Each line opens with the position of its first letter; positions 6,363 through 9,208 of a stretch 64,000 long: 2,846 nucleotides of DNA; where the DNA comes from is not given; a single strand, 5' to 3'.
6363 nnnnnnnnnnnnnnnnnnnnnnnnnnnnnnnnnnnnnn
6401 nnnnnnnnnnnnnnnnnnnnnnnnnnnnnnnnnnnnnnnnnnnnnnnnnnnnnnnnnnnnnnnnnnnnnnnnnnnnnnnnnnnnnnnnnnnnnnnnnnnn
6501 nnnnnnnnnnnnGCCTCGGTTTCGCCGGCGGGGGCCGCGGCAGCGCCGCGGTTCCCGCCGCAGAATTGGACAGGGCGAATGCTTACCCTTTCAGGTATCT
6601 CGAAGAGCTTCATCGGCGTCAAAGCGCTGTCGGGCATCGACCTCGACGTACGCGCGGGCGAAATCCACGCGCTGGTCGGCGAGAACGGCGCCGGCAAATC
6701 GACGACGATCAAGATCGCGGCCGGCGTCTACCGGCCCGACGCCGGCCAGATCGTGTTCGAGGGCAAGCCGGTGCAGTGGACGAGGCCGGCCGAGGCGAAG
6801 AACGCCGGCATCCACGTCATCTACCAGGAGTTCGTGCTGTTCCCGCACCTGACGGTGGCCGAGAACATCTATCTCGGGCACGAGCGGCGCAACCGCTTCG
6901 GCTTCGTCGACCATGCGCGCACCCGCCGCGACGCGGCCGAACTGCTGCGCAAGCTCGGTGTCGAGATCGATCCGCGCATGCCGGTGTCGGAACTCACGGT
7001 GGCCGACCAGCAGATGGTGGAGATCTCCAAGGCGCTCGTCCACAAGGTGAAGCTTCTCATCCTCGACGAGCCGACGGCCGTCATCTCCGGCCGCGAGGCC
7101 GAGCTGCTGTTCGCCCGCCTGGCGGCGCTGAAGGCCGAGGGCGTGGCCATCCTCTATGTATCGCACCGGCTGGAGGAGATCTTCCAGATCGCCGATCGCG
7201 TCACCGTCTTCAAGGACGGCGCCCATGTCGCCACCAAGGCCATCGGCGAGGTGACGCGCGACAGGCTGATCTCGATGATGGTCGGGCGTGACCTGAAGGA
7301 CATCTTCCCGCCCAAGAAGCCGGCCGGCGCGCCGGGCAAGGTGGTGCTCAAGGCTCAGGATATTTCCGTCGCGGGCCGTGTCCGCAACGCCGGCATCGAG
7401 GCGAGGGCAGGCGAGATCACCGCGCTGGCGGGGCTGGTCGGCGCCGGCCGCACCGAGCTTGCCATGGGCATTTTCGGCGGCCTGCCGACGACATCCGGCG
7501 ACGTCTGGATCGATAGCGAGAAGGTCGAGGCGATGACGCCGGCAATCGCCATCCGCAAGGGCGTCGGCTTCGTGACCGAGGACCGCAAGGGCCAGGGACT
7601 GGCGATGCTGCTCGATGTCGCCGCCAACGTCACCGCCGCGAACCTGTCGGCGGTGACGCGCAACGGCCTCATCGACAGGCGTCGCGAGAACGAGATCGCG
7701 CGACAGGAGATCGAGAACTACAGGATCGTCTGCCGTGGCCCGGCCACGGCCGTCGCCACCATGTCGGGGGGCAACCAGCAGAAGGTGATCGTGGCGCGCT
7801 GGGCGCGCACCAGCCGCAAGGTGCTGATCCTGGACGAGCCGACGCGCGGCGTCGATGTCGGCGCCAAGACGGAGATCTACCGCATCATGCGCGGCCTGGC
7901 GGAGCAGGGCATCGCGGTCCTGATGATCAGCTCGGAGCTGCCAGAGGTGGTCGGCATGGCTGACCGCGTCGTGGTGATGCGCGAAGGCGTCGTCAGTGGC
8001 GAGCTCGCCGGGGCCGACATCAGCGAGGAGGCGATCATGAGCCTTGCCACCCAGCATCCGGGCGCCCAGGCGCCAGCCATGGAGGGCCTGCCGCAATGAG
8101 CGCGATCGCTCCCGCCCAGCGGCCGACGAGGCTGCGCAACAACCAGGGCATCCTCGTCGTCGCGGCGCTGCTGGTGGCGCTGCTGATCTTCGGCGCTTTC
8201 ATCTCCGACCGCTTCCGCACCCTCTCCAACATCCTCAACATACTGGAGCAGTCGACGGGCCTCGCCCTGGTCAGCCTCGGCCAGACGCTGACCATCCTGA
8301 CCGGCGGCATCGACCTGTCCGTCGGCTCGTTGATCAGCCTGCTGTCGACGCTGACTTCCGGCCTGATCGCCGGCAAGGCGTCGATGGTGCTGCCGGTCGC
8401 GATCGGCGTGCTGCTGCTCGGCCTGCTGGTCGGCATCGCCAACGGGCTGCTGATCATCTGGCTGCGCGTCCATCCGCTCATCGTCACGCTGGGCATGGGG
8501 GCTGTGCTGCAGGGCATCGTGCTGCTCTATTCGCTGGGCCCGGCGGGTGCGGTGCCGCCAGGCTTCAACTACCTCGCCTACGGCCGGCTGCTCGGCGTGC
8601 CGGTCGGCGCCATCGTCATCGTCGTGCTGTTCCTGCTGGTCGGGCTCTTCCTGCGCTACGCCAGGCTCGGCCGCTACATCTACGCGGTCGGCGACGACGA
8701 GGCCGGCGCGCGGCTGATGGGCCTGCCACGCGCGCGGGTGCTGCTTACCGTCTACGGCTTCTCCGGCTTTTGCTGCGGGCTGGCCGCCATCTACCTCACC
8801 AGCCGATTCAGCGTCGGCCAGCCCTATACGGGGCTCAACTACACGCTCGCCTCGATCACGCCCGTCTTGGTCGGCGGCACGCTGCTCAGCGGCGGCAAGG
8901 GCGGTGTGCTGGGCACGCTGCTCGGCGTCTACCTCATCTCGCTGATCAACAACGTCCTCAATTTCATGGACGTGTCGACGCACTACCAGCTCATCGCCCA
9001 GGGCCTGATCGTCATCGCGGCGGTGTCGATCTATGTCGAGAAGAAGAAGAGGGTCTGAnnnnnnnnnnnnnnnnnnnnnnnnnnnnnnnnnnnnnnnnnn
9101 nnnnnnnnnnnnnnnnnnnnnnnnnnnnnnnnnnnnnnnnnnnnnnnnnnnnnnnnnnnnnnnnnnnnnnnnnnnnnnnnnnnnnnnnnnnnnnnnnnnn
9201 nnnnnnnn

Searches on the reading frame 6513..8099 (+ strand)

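Call 50: search_protein_families(library=pfam, proteins=[window:6513-8099:+], max_evalue=0.00001)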
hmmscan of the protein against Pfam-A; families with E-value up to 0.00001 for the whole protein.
window:6513-8099:+ (528 aa): 2 families
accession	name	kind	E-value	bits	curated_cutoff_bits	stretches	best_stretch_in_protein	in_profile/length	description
PF00005.33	ABC_tran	-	2.7e-50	171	25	2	39-189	1-137/137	ABC transporter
PF13304.12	AAA_21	-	8.3e-06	26.5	27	0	51-69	1-19/304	AAA domain, putative AbiEii toxin, Type IV TA system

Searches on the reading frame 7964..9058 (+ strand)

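Call 50: search_protein_families(library=pfam, proteins=[window:7964-9058:+], max_evalue=0.00001)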
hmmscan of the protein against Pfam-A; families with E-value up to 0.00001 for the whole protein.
window:7964-9058:+ (364 aa): 1 family
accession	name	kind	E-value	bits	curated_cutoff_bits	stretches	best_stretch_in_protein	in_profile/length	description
PF02653.21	BPD_transp_2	-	4e-31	108.6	26.8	1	89-353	1-268/269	Branched-chain amino acid transport system / permease component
